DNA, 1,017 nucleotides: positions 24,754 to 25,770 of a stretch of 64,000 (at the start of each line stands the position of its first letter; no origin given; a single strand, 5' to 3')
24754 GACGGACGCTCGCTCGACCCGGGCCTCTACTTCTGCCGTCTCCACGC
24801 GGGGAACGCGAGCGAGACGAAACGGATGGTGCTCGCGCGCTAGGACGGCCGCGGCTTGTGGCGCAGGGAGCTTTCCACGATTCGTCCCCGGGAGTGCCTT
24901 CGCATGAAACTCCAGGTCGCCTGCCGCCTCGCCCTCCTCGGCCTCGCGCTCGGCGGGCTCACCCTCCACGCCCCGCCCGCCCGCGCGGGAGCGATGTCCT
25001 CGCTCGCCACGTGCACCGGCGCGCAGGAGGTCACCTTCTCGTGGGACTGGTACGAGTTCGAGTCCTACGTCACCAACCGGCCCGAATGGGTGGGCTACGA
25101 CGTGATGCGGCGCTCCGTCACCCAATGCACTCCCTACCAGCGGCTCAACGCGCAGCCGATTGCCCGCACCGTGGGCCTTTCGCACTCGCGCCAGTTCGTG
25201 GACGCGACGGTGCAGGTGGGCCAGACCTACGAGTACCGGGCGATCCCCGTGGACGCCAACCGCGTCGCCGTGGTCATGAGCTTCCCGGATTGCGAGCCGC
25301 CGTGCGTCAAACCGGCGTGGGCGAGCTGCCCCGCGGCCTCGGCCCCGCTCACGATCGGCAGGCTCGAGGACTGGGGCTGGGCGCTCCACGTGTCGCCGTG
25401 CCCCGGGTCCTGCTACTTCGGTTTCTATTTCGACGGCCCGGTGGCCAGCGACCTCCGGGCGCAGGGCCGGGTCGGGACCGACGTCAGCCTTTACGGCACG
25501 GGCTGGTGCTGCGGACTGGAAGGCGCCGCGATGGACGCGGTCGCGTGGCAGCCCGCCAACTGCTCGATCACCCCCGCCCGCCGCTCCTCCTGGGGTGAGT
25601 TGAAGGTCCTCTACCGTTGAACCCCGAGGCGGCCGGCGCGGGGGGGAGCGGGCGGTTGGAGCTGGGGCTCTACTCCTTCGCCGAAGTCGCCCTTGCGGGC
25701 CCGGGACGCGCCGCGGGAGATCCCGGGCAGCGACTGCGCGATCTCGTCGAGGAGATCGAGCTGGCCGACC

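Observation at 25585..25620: Shared C-terminal tag SWGx[IL]KxLYR-COOH on unrelated secreted proteins (site 1)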

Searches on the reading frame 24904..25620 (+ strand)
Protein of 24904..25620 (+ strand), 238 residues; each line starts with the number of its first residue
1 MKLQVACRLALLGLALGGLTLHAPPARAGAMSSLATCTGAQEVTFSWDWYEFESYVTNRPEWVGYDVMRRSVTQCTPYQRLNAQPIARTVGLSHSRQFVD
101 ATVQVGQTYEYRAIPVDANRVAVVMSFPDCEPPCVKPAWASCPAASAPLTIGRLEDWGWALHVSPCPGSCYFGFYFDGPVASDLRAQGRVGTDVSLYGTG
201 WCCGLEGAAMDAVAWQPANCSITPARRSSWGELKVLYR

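Call 4: search_protein_families(library=ncbifam, proteins=[window:24904-25620:+], max_evalue=1)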
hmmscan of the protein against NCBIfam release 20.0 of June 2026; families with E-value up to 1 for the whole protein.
window:24904-25620:+ (238 aa): 0 families

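Call 5: search_protein_families(library=pfam, proteins=[window:24904-25620:+], max_evalue=1)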
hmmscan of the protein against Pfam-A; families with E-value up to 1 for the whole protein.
window:24904-25620:+ (238 aa): 0 families

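Call 6: find_homologous_proteins(query=window:24904-25620:+)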
Query window:24904-25620:+ (238 aa): 43 proteins with E <= 0.001 among 967 candidates.
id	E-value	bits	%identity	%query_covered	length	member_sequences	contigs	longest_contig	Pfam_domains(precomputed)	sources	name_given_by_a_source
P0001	1.4e-162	557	100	100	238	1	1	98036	-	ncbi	-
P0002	1.5e-102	361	63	97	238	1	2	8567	-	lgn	-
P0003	2.6e-99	350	65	97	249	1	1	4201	-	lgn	-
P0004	3.8e-98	346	64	89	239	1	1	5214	-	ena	-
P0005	1.2e-96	341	60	100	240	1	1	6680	-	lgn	-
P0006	2.8e-94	334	62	98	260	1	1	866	-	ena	-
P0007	2.7e-89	317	59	97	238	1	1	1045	-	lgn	-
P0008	2.7e-80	288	57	89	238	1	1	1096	-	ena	-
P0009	1.4e-61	227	47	97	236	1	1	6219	-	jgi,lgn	jgi:hypothetical protein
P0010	1.3e-59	220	45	97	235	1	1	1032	-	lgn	-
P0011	1.7e-59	220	46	90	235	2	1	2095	-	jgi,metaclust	metaclust:\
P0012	1.8e-58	216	47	98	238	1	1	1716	-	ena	-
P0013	2.4e-58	216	47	89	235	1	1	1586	-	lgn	-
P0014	4.4e-58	215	46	95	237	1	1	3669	-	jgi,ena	-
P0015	2.8e-57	212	44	95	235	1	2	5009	-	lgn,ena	-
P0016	1.8e-55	206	43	90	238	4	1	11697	-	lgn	-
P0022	1.2e-51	194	46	90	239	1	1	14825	-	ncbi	-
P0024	3.0e-50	189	42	91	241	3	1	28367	-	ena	-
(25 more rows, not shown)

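Call 9: find_encoding_contigs(protein=P0001, flank=10000, max_places=3)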
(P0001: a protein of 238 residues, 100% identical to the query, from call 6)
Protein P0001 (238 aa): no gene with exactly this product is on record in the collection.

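Call 30: find_encoding_contigs(protein=P0022, flank=10000, max_places=2)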
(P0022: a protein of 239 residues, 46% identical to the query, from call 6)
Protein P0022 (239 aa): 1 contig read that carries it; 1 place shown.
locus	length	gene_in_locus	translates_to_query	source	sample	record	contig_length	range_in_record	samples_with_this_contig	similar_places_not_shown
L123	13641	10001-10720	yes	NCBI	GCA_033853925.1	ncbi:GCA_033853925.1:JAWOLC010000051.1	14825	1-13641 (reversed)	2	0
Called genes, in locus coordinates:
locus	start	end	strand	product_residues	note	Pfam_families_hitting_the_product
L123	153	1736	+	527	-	PF00171:Aldedh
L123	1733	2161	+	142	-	-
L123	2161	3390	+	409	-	PF03453:MoeA_N, PF00994:MoCF_biosynth, PF03454:MoeA_C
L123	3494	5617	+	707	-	PF02897:Peptidase_S9_N, PF00326:Peptidase_S9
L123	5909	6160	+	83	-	-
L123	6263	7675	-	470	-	PF00375:SDF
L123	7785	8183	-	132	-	PF13474:SnoaL_3, PF14534:DUF4440 (weak), PF12680:SnoaL_2 (weak)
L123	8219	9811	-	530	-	PF07995:GSDH, PF13860:FlgD_ig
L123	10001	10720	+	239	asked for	-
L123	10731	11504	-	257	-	PF00756:Esterase (weak), PF00326:Peptidase_S9, PF12146:Hydrolase_4 (faint)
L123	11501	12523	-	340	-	PF02655:ATP-grasp_3 (faint), PF07478:Dala_Dala_lig_C, PF02786:CPSase_L_D2 (faint), PF13535:ATP-grasp_4 (faint)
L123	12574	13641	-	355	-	?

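Call 32: predict_structure(alignment_id=A2)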
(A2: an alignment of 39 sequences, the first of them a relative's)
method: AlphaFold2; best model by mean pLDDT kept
length: 238 residues; sequences in the alignment: 39
mean_pLDDT: 89.4   pTM: 0.79
mean pLDDT of the five models: 89.4, 89.0, 89.0, 88.1, 88.0
residues with pLDDT >= 90: 166; 70-90: 48; 50-70: 13; < 50: 11
segments of 3 or more residues with pLDDT < 50: 223-229
pLDDT, mean of each block of 10 residues (from residue 1): 86 84 70 96 97 89 98 93 97 97 97 98 91 92 97 97 93 96 95 96 88 96 48 49
secondary structure, 60 per line:
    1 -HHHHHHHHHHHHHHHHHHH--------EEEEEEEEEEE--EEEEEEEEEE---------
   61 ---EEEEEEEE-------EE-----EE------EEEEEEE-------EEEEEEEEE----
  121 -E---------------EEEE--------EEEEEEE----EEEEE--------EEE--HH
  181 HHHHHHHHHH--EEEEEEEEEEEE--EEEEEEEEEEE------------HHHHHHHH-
elements in order: H2-20 E29-39 E42-51 E64-71 E94-100 E108-116 E138-141 E150-156 E161-165 E174-176 H179-190 E193-204 E207-217 H230-237
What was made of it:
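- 24904..24987 (+): Predicted Sec signal peptide of P0001 (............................|GA). AF2 predicts an N-terminal helix at residues 2-20 (call 32).
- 25588..25617 (+): Core of tag site 1: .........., followed by stop 25618-25620. AF2 predicts a short helix at residues 230-237 with low confidence (call 32).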

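Call 45: fold_search(model_id=the predicted structure, library=pdb)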
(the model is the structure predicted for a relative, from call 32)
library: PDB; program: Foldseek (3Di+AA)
matches with E <= 10: 1281; with E <= 0.001: 0
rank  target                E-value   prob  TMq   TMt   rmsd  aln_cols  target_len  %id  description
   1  2ibb                  2.0e-03  0.99  0.31  0.35  16.5       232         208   12  Crystal Structure of the First and Second FNIII Domains of Ihog (released 2006-10-24)
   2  2ibg_B                2.7e-03  0.97  0.30  0.33  14.5       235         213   13  Crystal Structure of Hedgehog Bound to the FNIII Domains of Ihog (released 2006-10-24)
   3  7y6e_E                3.4e-03  0.94  0.28  0.33  15.2       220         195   11  Crystal structure of sDscam FNIII23 domains, isoform Beta2v6 (released 2023-05-24)
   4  2ic2_B                4.6e-03  1.00  0.29  0.57   3.3        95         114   17  Crystal Structure of the First FNIII Domain of Ihog (released 2006-10-24)
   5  7y6e_A                6.8e-03  0.89  0.28  0.33  15.6       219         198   10  Crystal structure of sDscam FNIII23 domains, isoform Beta2v6 (released 2023-05-24)
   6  7y6e_G                7.1e-03  0.85  0.26  0.31  15.8       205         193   10  Crystal structure of sDscam FNIII23 domains, isoform Beta2v6 (released 2023-05-24)
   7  4hlj                  7.5e-03  0.90  0.29  0.31  15.1       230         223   13  Axon Guidance Receptor (released 2013-11-20)
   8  7y6e_B                7.5e-03  0.89  0.28  0.33  15.5       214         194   10  Crystal structure of sDscam FNIII23 domains, isoform Beta2v6 (released 2023-05-24)
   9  7y6e_C                1.2e-02  0.85  0.28  0.33  15.4       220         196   11  Crystal structure of sDscam FNIII23 domains, isoform Beta2v6 (released 2023-05-24)
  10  4yfe_A                1.2e-02  0.80  0.26  0.31  15.2       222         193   13  Crystal structure of PTP delta Fn1-Fn2 (released 2015-05-06)
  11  6hnf_MODEL_1_A        1.4e-02  1.00  0.25  0.58   5.3        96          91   16  Structure in solution of human fibronectin type III-domain 14 (released 2018-10-10)
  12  7uwk_D                1.4e-02  0.94  0.25  0.25   7.7       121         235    8  Structure of the higher-order IL-25-IL-17RB complex (released 2022-07-27)
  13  2ibg_A                1.5e-02  0.91  0.31  0.34  15.1       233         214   13  Crystal Structure of Hedgehog Bound to the FNIII Domains of Ihog (released 2006-10-24)
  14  7uwk_C                2.1e-02  0.30  0.21  0.20  17.8       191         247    9  Structure of the higher-order IL-25-IL-17RB complex (released 2022-07-27)
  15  8ot5_E                2.2e-02  1.00  0.27  0.57   9.0       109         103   16  Crystal structure of the titin domain Fn3-85 (released 2023-08-23)
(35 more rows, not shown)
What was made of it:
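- On Outer-membrane protein beta-signal (BAM substrate): P0001 is FN3-like (call 45).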

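Call 83: find_encoding_contigs(protein=P0024, flank=6000, max_places=1)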
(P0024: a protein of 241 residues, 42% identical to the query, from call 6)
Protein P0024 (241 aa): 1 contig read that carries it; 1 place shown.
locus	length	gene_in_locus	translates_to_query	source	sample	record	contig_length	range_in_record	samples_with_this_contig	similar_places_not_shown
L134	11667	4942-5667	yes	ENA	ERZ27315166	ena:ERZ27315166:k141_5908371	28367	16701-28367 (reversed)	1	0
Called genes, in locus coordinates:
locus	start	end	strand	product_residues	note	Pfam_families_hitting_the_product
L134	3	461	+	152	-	?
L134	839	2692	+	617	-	PF05935:Arylsulfotrans, PF14269:Arylsulfotran_2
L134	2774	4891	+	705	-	PF17191:RecG_wedge, PF01336:tRNA_anti-codon (weak), PF00270:DEAD, PF04851:ResIII, PF00271:Helicase_C, PF19833:RecG_dom3_C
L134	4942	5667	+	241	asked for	-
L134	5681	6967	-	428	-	PF05977:MFS_3 (weak), PF07690:MFS_1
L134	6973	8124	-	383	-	PF20706:GT4-conflict (faint), PF13439:Glyco_transf_4, PF13579:Glyco_trans_4_4, PF00534:Glycos_transf_1, PF13692:Glyco_trans_1_4, PF13524:Glyco_trans_1_2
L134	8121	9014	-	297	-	PF03279:Lip_A_acyltrans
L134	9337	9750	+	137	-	-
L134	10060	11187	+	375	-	-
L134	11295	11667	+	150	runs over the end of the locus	-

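Call 84: find_encoding_contigs(protein=P0016, flank=6000, max_places=1)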
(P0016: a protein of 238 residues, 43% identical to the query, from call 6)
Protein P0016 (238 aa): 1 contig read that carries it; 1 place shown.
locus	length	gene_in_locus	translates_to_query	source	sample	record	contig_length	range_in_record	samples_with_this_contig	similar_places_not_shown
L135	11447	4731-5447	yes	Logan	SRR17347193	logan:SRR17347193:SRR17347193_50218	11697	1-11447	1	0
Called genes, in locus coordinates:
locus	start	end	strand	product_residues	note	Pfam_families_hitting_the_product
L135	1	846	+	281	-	?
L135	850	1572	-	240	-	-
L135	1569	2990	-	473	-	PF06500:FrsA-like (weak), PF08840:BAAT_C (faint), PF01738:DLH (faint), PF02129:Peptidase_S15, PF00561:Abhydrolase_1 (weak), PF12697:Abhydrolase_6 (weak), PF12146:Hydrolase_4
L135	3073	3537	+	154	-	PF02639:DUF188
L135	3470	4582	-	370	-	PF00753:Lactamase_B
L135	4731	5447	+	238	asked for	-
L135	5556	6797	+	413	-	PF00149:Metallophos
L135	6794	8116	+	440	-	PF13476:AAA_23 (faint)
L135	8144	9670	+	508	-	-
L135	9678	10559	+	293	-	PF00892:EamA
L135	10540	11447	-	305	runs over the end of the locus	-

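Call 85: find_encoding_contigs(protein=P0002, flank=6000, max_places=1)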
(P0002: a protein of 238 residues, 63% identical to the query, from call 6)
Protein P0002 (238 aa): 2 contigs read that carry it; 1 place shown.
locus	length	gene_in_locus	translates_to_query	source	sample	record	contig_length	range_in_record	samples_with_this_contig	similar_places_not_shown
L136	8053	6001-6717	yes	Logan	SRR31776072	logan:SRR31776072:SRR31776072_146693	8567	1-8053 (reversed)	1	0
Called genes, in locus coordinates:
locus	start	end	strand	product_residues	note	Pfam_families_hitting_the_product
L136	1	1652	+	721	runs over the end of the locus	?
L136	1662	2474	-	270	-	PF11738:DUF3298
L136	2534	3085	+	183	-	PF04542:Sigma70_r2, PF08281:Sigma70_r4_2, PF04545:Sigma70_r4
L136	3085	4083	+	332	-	-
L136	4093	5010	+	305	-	PF00005:ABC_tran, PF13304:AAA_21 (weak)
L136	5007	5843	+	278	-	PF12679:ABC2_membrane_2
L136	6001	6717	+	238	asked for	-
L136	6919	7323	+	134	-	-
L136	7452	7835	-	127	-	PF01042:Ribonuc_L-PSP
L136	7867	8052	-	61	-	?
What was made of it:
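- About 79% of tagged genes have no adjacent CTD gene, and homologues P0024, P0016 and P0002 have none (calls 83-85).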

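Call 93: list_cluster_members(proteins=[P0001, P0044])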
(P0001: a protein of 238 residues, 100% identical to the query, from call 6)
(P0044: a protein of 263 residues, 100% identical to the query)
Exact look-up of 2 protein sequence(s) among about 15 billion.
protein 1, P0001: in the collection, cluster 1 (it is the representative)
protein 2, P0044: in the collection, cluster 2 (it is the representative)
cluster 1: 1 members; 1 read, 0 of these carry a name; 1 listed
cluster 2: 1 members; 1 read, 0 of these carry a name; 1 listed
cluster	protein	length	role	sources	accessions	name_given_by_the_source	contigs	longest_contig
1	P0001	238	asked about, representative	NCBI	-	-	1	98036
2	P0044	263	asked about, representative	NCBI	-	-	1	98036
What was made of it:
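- Tried and rejected: The cluster look-up gave no names (call 93).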

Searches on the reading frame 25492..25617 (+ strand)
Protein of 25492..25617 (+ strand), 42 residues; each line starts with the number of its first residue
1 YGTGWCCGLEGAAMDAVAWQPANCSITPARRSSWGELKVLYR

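Call 49: find_homologous_proteins(query=A4, max_evalue=10)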
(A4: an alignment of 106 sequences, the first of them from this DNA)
Query A4 (106 sequences): 7 candidates shared short words with the query, none scored E <= 10.
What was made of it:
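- Tried and rejected: The word index collected only 7 candidates, so the search was wasted (call 49).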

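Call 87: search_protein_families(library=ncbifam, proteins=[window:25492-25617:+], max_evalue=10)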
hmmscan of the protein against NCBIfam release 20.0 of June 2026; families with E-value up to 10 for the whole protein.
seq(42 aa): 0 families

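Call 88: search_protein_families(library=pfam, proteins=[window:25492-25617:+], max_evalue=10)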
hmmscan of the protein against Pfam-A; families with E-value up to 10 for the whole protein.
seq(42 aa): 0 families
